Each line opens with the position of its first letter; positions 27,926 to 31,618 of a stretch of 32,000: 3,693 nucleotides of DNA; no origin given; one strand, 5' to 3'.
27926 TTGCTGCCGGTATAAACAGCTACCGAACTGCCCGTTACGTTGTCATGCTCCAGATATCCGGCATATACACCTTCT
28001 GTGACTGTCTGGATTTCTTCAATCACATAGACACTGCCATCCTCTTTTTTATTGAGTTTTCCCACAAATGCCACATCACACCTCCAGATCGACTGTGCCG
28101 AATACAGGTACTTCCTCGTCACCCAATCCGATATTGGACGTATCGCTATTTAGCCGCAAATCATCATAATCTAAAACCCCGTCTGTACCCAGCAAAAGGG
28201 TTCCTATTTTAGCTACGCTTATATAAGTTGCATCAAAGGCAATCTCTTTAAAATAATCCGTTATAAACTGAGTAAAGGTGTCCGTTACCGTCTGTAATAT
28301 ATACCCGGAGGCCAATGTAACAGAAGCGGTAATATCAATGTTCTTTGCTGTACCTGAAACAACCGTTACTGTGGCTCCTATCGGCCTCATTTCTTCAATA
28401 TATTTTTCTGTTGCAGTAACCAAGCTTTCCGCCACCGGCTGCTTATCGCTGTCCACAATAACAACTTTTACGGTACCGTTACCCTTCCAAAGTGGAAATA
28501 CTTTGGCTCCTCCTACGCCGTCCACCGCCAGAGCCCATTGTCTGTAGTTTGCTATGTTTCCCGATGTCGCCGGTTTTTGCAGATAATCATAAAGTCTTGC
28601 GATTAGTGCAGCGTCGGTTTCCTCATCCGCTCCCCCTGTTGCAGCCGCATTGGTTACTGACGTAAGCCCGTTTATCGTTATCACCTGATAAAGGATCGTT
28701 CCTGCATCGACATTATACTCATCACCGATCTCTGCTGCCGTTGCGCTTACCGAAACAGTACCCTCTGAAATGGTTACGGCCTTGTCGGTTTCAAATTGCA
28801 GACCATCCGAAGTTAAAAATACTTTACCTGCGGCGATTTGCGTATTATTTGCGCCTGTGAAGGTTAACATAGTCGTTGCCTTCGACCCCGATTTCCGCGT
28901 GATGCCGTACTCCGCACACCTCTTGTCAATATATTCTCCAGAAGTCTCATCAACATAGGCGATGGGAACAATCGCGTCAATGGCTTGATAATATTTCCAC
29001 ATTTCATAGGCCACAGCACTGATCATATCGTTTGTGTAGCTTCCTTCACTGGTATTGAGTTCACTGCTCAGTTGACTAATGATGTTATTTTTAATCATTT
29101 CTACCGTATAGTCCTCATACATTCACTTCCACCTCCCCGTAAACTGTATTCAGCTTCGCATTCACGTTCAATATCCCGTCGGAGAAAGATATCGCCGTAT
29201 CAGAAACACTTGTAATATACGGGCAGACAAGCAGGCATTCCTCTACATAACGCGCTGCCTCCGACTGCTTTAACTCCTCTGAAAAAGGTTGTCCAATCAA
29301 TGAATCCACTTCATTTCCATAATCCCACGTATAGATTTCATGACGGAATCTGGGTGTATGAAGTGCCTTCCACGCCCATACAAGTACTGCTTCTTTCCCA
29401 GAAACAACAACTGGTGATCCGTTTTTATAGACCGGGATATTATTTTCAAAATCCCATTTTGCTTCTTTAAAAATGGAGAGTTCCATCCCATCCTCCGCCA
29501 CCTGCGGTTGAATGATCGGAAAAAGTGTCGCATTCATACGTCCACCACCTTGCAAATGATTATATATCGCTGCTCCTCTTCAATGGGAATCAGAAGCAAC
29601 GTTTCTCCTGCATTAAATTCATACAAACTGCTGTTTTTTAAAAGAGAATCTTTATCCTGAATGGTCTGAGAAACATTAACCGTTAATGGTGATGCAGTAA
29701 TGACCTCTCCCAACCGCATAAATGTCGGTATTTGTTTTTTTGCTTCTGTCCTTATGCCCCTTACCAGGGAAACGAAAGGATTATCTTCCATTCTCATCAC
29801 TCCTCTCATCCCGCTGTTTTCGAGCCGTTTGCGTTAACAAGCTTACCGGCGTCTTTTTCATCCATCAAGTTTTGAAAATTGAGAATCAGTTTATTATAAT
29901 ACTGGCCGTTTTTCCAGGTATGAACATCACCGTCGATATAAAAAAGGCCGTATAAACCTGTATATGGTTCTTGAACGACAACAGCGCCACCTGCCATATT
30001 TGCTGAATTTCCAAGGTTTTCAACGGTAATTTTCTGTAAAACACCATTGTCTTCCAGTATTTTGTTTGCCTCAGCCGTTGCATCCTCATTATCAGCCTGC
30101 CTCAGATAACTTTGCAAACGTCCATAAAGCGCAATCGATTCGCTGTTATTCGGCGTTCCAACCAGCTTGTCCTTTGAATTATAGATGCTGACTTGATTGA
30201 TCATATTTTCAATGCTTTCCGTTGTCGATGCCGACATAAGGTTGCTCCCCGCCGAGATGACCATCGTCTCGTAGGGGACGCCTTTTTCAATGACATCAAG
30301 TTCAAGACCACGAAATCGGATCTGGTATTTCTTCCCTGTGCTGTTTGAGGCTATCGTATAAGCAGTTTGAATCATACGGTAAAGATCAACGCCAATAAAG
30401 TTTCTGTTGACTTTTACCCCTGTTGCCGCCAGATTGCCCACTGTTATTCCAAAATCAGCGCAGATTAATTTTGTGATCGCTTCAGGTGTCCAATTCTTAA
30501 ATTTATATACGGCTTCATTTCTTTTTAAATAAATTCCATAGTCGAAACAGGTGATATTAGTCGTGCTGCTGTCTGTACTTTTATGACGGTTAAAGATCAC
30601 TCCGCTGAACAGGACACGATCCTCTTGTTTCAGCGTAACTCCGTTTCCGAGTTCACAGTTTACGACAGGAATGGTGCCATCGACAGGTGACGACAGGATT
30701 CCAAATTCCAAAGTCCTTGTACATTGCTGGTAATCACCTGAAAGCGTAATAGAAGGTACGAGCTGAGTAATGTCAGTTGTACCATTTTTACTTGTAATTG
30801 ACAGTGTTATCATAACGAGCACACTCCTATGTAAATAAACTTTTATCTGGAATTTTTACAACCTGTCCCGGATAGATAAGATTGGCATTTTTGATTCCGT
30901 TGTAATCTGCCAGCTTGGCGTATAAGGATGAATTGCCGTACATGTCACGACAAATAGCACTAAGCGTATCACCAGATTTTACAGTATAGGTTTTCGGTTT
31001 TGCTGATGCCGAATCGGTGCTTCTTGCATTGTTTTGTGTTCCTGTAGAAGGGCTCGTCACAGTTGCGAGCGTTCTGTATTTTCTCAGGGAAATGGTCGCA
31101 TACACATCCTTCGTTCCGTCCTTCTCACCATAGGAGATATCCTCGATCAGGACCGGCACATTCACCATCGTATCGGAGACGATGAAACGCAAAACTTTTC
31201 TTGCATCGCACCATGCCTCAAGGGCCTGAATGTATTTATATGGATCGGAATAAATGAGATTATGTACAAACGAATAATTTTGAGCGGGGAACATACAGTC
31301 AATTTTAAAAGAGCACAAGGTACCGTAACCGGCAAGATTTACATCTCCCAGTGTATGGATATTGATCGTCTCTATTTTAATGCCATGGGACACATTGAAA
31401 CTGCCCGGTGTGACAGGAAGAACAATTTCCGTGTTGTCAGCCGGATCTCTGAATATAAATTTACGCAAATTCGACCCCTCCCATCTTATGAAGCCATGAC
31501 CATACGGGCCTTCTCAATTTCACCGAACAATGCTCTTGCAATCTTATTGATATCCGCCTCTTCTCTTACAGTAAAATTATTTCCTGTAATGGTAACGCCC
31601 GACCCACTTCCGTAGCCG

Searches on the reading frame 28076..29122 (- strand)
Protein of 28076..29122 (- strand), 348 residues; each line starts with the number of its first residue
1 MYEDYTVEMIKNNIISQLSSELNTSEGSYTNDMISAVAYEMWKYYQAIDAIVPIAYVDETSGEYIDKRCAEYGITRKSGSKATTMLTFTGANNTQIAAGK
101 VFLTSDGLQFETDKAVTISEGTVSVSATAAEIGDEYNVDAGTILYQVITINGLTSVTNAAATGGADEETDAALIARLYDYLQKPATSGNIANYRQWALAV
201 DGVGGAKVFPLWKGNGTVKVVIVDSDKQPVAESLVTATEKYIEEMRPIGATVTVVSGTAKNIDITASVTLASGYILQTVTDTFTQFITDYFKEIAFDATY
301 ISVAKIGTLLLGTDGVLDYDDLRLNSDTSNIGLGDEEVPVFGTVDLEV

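Call 6: search_protein_families(library=pfam, proteins=[window:28076-29122:-], max_evalue=0.01)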
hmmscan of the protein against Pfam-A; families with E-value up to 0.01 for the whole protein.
window:28076-29122:- (348 aa): 1 family
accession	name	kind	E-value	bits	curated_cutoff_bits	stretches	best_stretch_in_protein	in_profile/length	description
PF04865.19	Baseplate_J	-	4.5e-71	239.6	21.1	1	62-307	2-253/255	Baseplate J-like protein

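Call 34: search_solved_structures(query=window:28076-29122:-, max_evalue=0.001)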
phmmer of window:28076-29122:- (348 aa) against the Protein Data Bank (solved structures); distinct sequences matched with E-value up to 0.001: 3.
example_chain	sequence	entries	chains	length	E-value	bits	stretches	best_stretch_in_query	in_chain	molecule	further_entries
8v3w_E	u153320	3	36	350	8.3e-62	212.8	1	1-345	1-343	TRI-2 (CD1371)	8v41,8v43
9g8s_C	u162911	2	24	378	1.6e-30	110.1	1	20-340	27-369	Baseplate J family protein | gp65 - Triplex 1a protein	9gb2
9ki1_H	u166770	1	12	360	1.6e-20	77.2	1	64-316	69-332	Baseplate protein gp47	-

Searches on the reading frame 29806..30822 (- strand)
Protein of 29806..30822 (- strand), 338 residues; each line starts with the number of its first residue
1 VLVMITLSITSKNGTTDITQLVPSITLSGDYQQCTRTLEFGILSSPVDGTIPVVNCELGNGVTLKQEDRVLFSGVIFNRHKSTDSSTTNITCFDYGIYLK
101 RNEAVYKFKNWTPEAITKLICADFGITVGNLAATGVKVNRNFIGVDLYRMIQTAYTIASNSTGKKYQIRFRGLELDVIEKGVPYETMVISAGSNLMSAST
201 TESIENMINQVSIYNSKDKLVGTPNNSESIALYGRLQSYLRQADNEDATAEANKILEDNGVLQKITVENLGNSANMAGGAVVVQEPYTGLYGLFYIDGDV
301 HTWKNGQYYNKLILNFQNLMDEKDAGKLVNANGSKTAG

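Call 47: search_solved_structures(query=window:29806-30822:-, max_evalue=0.01)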
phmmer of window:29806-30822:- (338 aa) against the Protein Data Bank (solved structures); distinct sequences matched with E-value up to 0.01: 3.
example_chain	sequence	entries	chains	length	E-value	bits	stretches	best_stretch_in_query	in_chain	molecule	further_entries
8v3w_H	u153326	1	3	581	1.2e-55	192.5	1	5-327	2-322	Hub-Hydrolase (CD1368)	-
9g8s_q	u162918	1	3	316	9.7e-08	35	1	66-238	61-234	XkdQ-related protein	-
4pav_A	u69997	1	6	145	0.0088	18.7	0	218-302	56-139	Glyoxalase family protein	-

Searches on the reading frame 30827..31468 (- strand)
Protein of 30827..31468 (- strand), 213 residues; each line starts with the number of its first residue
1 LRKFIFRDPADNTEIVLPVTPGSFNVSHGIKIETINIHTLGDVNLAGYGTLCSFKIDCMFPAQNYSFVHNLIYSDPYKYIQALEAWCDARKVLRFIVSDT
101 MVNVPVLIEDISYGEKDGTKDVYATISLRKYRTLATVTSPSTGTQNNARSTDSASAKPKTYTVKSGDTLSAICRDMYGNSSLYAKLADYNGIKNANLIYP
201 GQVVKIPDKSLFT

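Call 7: find_encoding_contigs(protein=window:30827-31468:-, flank=10000, max_places=6)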
Protein window:30827-31468:- (213 aa): 1 contig read that carries it; 1 place shown.
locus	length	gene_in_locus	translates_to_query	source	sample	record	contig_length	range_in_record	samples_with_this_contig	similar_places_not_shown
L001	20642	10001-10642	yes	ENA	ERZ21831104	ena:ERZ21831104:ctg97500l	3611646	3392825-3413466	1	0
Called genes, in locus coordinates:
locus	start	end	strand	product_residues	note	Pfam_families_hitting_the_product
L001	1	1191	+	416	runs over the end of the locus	PF00817:IMS, PF11798:IMS_HHH (weak), PF21999:IMS_HHH_1 (weak), PF11799:IMS_C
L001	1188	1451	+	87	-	-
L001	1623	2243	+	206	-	PF02586:SRAP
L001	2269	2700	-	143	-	PF13560:HTH_31, PF01381:HTH_3, PF12844:HTH_19, PF13443:HTH_26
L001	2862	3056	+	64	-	PF13443:HTH_26 (weak)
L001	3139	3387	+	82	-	-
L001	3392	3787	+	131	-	-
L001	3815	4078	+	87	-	-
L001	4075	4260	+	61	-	-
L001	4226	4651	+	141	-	PF08281:Sigma70_r4_2 (weak)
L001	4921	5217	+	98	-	-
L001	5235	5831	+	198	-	-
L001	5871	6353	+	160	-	PF20765:Phage_tail_terminator_8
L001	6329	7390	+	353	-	PF04984:Phage_sheath_1, PF17482:Phage_sheath_1C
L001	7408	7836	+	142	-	PF09393:DUF2001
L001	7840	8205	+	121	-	PF08890:Phage_TAC_5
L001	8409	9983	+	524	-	-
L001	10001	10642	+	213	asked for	PF01476:LysM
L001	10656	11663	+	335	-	PF24032:YQBQ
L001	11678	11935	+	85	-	PF10844:DUF2577 (faint)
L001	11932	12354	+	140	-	PF10934:Sheath_initiator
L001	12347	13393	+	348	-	PF04865:Baseplate_J, PF26078:Baseplate_J_M, PF26079:Baseplate_J_C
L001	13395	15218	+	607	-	-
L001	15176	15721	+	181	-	-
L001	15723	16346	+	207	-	PF10076:Phage_Mu_Gp48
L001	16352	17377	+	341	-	-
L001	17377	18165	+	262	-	PF21722:Gly_rich_2 (weak)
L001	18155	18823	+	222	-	-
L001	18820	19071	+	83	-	-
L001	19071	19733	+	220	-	-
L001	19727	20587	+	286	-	PF13186:SPASM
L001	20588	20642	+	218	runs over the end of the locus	PF02348:CTP_transf_3 (weak)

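Call 18: search_protein_families(library=phrogs, proteins=[L001:4921-5217:+, L001:5235-5831:+, L001:4226-4651:+, L001:3380-3787:+, L001:3815-4078:+, L001:5871-6353:+], max_evalue=0.01)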
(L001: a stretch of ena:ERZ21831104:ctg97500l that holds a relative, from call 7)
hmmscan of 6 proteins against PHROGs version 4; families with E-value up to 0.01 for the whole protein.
L001:4921-5217:+ (98 aa): 2 families
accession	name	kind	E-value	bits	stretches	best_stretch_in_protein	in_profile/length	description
phrog_40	-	connector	3.9e-14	53.5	1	1-95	37-134/201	head-tail adaptor Ad1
phrog_442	-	connector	0.0094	16.3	0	38-93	197-262/270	head-tail adaptor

L001:5235-5831:+ (198 aa): 1 family
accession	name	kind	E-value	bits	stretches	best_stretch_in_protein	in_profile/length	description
phrog_29848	-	unknown function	2.6e-16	60.9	1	2-192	5-182/188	-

L001:4226-4651:+ (141 aa): 4 families
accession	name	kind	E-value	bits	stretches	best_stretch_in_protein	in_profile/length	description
phrog_10157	-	unknown function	9.1e-10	39.9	1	4-135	3-141/153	-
phrog_36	-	transcription regulation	1.6e-07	32.2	1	6-136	63-179/220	transcriptional regulator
phrog_1190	-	transcription regulation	0.0026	18.5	1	78-134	93-149/167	RNA polymerase sigma factor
phrog_38043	-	unknown function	0.0054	17.7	0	111-137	20-46/162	-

L001:3380-3787:+ (135 aa): 1 family
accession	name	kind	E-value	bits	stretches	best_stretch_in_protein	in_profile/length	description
phrog_1558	-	unknown function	1.8e-28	100.6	2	38-134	85-177/178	-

L001:3815-4078:+ (87 aa): 0 families

L001:5871-6353:+ (160 aa): 2 families
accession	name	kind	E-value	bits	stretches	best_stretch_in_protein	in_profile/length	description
phrog_525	-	unknown function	4.2e-14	54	1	1-149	1-141/142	-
phrog_5756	-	unknown function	0.00038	21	1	9-83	6-84/147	-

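Call 32: search_solved_structures(query=L001:6329-7390:+, max_evalue=0.001)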
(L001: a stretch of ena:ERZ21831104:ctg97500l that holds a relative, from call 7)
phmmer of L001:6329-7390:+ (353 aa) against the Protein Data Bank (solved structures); distinct sequences matched with E-value up to 0.001: 6.
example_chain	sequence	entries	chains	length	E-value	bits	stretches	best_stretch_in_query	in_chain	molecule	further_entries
8v3t_D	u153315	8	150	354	1.8e-86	293.6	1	1-352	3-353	Sheath (CD1363)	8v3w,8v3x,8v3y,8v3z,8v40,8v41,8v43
6gkw_A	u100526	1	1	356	2.2e-86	293.3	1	1-352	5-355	Putative phage XkdK-like protein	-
3hxl_A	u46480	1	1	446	2.4e-16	63.1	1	125-292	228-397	uncharacterized protein DSY3957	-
3lml_A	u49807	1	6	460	7.1e-13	51.7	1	78-262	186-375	Lin1278 protein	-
9g8s_g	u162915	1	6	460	6.9e-07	32.1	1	139-302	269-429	Tail sheath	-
31eu_G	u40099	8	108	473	7.3e-07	32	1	139-302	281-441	gp55 - Tail sheath protein | Phage tail sheath protein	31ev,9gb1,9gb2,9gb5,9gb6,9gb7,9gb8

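Call 36: search_solved_structures(query=L001:5871-6353:+, max_evalue=1)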
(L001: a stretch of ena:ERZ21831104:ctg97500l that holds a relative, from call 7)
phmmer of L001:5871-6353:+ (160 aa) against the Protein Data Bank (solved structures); distinct sequences matched with E-value up to 1: 22.
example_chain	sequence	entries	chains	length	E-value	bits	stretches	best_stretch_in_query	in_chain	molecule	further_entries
1tb7_A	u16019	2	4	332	0.77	12.8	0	35-77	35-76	cAMP-specific 3',5'-cyclic phosphodiesterase 4D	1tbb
5k1i_A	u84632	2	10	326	0.78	12.7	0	35-77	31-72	cAMP-specific 3',5'-cyclic phosphodiesterase 4D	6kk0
5k32_A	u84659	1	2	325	0.79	12.7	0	35-77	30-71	cAMP-specific 3',5'-cyclic phosphodiesterase 4D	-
6kjz_A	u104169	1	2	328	0.79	12.7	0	35-77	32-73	cAMP-specific 3',5'-cyclic phosphodiesterase 4D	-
5wh5_A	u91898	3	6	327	0.79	12.7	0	35-77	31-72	cAMP-specific 3',5'-cyclic phosphodiesterase 4D | 3',5'-cyclic-AMP phosphodiesterase 4D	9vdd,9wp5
1mkd_A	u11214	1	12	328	0.79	12.7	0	35-77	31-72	Phosphodiesterase 4D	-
2pw3_A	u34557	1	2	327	0.79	12.7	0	35-77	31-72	cAMP-specific 3',5'-cyclic phosphodiesterase 4D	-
2qyn_A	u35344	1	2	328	0.79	12.7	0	35-77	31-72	cAMP-specific 3',5'-cyclic phosphodiesterase 4D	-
1zkn_A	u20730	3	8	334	0.8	12.7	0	35-77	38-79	cAMP-specific 3',5'-cyclic phosphodiesterase 4D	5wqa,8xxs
9lro_A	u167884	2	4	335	0.8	12.7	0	35-77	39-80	3',5'-cyclic-AMP phosphodiesterase 4D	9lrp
1xom_A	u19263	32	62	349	0.82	12.7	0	35-77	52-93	cAMP-specific 3',5'-cyclic phosphodiesterase 4D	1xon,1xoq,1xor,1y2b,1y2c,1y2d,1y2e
6f6u_A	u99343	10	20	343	0.83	12.7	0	35-77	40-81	cAMP-specific 3',5'-cyclic phosphodiesterase 4D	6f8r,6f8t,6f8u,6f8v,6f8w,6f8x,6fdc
6zba_AAA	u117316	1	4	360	0.91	12.5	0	35-77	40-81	cAMP-specific 3',5'-cyclic phosphodiesterase 4D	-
4w1o_A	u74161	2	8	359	0.92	12.5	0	35-77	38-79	cAMP-specific 3',5'-cyclic phosphodiesterase 4D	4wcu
3sl5_A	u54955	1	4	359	0.92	12.5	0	35-77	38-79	cAMP-specific 3',5'-cyclic phosphodiesterase 4D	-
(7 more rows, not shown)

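Call 48: find_homologous_proteins(query=L001:6329-7390:+, max_evalue=1e-30)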
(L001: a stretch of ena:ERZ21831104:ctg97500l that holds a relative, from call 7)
Query L001:6329-7390:+ (353 aa): 4422 proteins with E <= 1e-30 among 8000 candidates; the best 120 are listed.
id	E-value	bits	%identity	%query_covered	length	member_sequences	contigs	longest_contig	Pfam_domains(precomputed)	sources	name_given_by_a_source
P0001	9.8e-218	740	97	100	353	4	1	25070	PF04984.20,PF17482.8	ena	-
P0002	3.5e-193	659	84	100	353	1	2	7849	PF04984.20,PF17482.8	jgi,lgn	jgi:Phage tail sheath protein.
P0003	1.4e-191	654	85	100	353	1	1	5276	PF04984.20,PF17482.8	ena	-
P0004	2.9e-190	649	84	100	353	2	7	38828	PF04984.20,PF17482.8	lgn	-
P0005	7.4e-190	648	83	100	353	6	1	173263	PF04984.20,PF17482.8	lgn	-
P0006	1.9e-185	634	82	100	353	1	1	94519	PF04984.20,PF17482.8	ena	-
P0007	1.7e-171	588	77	100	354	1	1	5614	PF04984.20,PF17482.8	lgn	-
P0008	3.1e-166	571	73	100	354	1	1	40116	PF04984.20,PF17482.8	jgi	-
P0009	5.2e-165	566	75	100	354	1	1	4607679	PF04984.20,PF17482.8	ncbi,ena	-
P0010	3.7e-163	560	73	100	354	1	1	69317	PF04984.20,PF17482.8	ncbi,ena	-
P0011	6.5e-162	556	73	97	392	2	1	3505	PF04984.20,PF17482.8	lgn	-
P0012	8.0e-162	556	72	100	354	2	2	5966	PF04984.20,PF17482.8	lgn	-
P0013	1.9e-160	552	71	100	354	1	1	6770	PF04984.20,PF17482.8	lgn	-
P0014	4.7e-159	547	71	100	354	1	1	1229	PF04984.20,PF17482.8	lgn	-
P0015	5.7e-156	537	71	100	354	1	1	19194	PF04984.20,PF17482.8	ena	-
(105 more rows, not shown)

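Call 49: find_encoding_contigs(protein=P0009, flank=10000, max_places=3)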
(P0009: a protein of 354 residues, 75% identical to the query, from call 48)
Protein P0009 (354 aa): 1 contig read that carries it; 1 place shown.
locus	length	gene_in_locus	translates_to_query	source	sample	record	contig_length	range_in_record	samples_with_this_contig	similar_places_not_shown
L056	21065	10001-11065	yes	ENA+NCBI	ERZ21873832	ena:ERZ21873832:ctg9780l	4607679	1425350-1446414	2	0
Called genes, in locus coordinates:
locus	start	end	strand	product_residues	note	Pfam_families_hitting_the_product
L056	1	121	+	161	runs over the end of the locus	-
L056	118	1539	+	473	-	-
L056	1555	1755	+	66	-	-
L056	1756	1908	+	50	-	-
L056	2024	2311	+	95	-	-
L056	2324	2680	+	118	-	-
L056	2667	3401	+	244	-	PF05257:CHAP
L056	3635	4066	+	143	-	-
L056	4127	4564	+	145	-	-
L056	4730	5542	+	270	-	-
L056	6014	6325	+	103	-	-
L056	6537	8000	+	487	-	PF21722:Gly_rich_2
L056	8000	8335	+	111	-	-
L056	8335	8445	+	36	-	-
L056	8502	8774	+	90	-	-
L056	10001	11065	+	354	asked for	PF04984:Phage_sheath_1, PF17482:Phage_sheath_1C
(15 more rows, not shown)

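Call 50: find_encoding_contigs(protein=P0005, flank=10000, max_places=3)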
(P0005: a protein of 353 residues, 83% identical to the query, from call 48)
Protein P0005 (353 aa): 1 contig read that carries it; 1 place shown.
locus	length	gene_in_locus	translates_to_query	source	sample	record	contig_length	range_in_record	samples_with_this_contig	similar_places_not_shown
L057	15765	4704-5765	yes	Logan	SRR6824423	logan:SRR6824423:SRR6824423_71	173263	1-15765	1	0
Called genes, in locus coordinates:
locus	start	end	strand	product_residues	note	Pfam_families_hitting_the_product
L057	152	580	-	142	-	PF13560:HTH_31, PF01381:HTH_3, PF12844:HTH_19 (weak), PF13443:HTH_26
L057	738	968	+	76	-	PF13443:HTH_26 (weak)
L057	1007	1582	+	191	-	-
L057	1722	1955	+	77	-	-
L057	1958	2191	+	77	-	-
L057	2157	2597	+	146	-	-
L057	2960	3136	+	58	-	-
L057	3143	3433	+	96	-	-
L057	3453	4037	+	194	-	-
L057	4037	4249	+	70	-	-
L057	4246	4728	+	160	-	PF20765:Phage_tail_terminator_8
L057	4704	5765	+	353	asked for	PF04984:Phage_sheath_1, PF17482:Phage_sheath_1C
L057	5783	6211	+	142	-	PF09393:DUF2001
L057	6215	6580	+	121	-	PF08890:Phage_TAC_5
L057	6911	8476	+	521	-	-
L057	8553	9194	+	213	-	PF01476:LysM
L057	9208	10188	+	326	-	PF24032:YQBQ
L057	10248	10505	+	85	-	PF10844:DUF2577 (faint)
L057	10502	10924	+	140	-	PF10934:Sheath_initiator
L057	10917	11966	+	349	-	PF04865:Baseplate_J, PF26078:Baseplate_J_M, PF26079:Baseplate_J_C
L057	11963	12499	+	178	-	PF10076:Phage_Mu_Gp48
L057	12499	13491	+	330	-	-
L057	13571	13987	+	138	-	PF20765:Phage_tail_terminator_8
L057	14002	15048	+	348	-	PF22671:Gp18_domIII_N, PF04984:Phage_sheath_1, PF17482:Phage_sheath_1C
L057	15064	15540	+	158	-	PF09393:DUF2001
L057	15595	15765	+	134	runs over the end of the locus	PF08890:Phage_TAC_5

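Call 54: find_homologous_proteins(query=L001:1-1191:+, max_evalue=1e-100)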
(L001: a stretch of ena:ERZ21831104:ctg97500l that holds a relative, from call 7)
Query L001:1-1191:+ (396 aa): 3755 proteins with E <= 1e-100 among 8000 candidates; the best 120 are listed.
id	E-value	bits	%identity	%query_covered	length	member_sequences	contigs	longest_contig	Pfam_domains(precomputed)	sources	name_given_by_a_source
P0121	4.7e-268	906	100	100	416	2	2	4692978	PF11799.14,PF00817.26,PF11798.15,PF21999.3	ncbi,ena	-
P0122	2.2e-260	881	97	100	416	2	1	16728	PF11799.14,PF00817.26,PF11798.15,PF21999.3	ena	-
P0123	3.9e-242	821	88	100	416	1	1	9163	PF11799.14,PF00817.26,PF11798.15,PF21999.3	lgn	-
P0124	4.5e-239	811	88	100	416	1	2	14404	PF11799.14,PF00817.26,PF11798.15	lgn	-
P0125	5.0e-236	801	87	100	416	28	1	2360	PF11799.14,PF00817.26,PF11798.15,PF21999.3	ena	-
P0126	5.3e-236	801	87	100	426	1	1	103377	PF11799.14,PF00817.26,PF11798.15,PF21999.3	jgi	jgi:DNA polymerase-4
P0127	2.8e-235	799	86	100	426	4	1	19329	PF11799.14,PF00817.26,PF11798.15,PF21999.3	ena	-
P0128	7.5e-235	797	86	100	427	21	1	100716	PF11799.14,PF00817.26,PF11798.15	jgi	jgi:DNA polymerase-4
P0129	3.2e-234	795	87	100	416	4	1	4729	PF11799.14,PF00817.26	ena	-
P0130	3.2e-233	792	85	100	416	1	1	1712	PF11799.14,PF00817.26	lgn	-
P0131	1.4e-231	786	86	100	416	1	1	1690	PF11799.14,PF00817.26,PF11798.15,PF21999.3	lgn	-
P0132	1.3e-229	780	85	100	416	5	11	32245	PF11799.14,PF00817.26,PF11798.15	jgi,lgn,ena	-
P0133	1.6e-227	773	84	100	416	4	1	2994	PF11799.14,PF00817.26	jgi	jgi:DNA polymerase-4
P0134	1.1e-226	770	84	100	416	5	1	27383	PF11799.14,PF00817.26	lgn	-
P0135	2.5e-224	763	83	100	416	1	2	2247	PF11799.14,PF00817.26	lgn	-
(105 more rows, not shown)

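Call 55: find_encoding_contigs(protein=P0121, flank=10000, max_places=4)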
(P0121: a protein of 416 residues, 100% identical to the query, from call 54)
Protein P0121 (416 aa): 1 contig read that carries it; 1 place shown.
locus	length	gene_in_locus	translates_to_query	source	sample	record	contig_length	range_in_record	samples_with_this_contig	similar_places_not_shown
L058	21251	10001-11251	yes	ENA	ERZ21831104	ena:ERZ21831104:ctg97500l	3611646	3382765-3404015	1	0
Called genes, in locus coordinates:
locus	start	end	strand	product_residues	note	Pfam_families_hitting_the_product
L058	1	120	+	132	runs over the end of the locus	PF00334:NDK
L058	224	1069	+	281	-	PF02569:Pantoate_ligase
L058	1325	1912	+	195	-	PF01510:Amidase_2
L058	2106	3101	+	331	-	PF20903:SPL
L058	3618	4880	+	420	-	PF01546:Peptidase_M20, PF04389:Peptidase_M28 (weak)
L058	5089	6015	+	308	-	PF08902:DUF1848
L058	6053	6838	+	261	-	PF13187:Fer4_9 (faint), PF12838:Fer4_7 (faint), PF13534:Fer4_17 (faint), PF13183:Fer4_8 (faint), PF00037:Fer4 (weak), PF12837:Fer4_6 (faint), PF13237:Fer4_10 (faint), PF13484:Fer4_16 (faint), +1 more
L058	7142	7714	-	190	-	PF14278:TetR_C_8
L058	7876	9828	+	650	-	PF00724:Oxidored_FMN, PF00890:FAD_binding_2 (faint), PF03486:HI0933_like (weak), PF07992:Pyr_redox_2, PF12831:FAD_oxidored, PF13450:NAD_binding_8 (weak), PF13738:Pyr_redox_3, PF00070:Pyr_redox, +5 more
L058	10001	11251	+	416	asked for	PF00817:IMS, PF11798:IMS_HHH (weak), PF21999:IMS_HHH_1 (weak), PF11799:IMS_C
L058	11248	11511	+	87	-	-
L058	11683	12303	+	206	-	PF02586:SRAP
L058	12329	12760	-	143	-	PF13560:HTH_31, PF01381:HTH_3, PF12844:HTH_19, PF13443:HTH_26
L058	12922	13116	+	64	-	PF13443:HTH_26 (weak)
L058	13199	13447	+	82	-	-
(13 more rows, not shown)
